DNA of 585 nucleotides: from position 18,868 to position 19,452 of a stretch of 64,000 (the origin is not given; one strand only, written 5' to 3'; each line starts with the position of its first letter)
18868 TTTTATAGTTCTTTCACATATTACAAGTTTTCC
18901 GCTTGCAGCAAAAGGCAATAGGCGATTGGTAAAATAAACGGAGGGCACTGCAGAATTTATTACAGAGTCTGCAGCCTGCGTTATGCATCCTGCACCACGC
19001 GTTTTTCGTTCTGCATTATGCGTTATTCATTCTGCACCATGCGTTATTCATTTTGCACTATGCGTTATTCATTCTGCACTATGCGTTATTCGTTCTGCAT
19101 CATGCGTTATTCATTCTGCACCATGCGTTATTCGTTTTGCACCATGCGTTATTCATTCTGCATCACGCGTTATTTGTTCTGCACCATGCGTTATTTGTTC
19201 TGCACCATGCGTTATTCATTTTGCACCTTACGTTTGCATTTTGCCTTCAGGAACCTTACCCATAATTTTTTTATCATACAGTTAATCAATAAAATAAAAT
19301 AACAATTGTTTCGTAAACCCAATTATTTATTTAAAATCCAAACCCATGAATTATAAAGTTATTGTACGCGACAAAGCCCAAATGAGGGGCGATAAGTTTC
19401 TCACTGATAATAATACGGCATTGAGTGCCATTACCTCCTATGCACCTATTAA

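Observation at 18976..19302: Substitutions in the 21-bp array fall mostly on the third codon position of one frame, which would encode (MRYSFCT)n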

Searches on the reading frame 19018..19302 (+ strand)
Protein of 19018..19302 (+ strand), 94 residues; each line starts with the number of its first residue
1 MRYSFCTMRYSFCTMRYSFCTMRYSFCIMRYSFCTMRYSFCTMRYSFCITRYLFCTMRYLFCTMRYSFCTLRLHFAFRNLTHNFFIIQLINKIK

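Call 6: search_protein_families(library=pfam, proteins=[window:19018-19302:+], max_evalue=0.01)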
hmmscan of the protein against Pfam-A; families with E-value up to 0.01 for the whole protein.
window:19018-19302:+ (94 aa): 1 family
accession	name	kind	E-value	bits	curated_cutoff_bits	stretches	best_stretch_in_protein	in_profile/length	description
PF07725.18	LRR_3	-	0.0014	18.8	20.2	0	27-32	5-10/20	Leucine Rich Repeat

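Call 110: predict_structure(protein=window:19018-19299:+)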
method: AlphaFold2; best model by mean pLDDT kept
length: 94 residues; sequences in the alignment: 1
mean_pLDDT: 89.5   pTM: 0.49
mean pLDDT of the five models: 89.5, 84.5, 83.8, 76.9, 41.7
residues with pLDDT >= 90: 59; 70-90: 33; 50-70: 2; < 50: 0
segments of 3 or more residues with pLDDT < 50: none
pLDDT, mean of each block of 10 residues (from residue 1): 75 82 87 90 93 95 95 93 95 94
secondary structure, 60 per line:
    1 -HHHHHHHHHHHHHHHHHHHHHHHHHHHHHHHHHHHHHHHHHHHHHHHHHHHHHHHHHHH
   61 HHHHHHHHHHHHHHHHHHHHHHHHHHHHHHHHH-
elements in order: H2-93
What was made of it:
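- Tried and rejected: AlphaFold of the f0 ORF gave one long helix, which is uninformative (call 110).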

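Call 120: list_cluster_members(proteins=[L025:1179-1700:+, L024:1863-2342:+, L023:2806-3486:+, L019:3069-3485:+, window:19018-19299:+, window:18983-19282:+, L001:125-337:-, L022:2954-3235:-, P0131, P0132])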
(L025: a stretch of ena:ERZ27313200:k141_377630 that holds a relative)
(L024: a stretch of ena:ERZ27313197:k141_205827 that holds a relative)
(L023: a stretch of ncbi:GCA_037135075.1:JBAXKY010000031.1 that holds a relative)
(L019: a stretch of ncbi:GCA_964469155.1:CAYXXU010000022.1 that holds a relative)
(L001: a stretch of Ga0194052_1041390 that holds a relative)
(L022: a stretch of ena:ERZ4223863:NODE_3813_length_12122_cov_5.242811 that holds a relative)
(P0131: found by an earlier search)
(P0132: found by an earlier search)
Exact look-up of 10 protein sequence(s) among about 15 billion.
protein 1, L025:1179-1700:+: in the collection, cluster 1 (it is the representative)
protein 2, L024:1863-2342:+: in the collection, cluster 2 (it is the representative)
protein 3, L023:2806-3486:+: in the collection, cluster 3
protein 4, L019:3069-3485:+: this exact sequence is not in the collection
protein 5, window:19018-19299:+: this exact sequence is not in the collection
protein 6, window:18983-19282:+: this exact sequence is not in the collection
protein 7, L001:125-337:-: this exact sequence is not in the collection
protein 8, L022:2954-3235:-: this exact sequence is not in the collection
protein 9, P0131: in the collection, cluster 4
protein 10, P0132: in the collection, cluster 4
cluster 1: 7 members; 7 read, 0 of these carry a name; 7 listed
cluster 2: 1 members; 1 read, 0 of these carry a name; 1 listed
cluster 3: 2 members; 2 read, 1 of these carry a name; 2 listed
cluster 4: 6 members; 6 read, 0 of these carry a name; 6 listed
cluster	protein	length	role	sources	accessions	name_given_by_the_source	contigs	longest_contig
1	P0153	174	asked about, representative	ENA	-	-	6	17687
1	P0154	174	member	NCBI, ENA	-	-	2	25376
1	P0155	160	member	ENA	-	-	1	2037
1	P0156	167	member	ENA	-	-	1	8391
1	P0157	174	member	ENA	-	-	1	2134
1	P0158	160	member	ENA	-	-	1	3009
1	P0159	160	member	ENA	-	-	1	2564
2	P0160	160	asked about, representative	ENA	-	-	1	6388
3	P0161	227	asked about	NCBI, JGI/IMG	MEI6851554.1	MAG: hypothetical protein WCL06_01880 [Bacteroidota bacterium]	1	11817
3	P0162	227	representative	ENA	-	-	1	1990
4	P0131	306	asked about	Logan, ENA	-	-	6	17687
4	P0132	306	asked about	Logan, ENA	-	-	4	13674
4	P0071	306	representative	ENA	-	-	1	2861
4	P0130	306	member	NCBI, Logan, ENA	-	-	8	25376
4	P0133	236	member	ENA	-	-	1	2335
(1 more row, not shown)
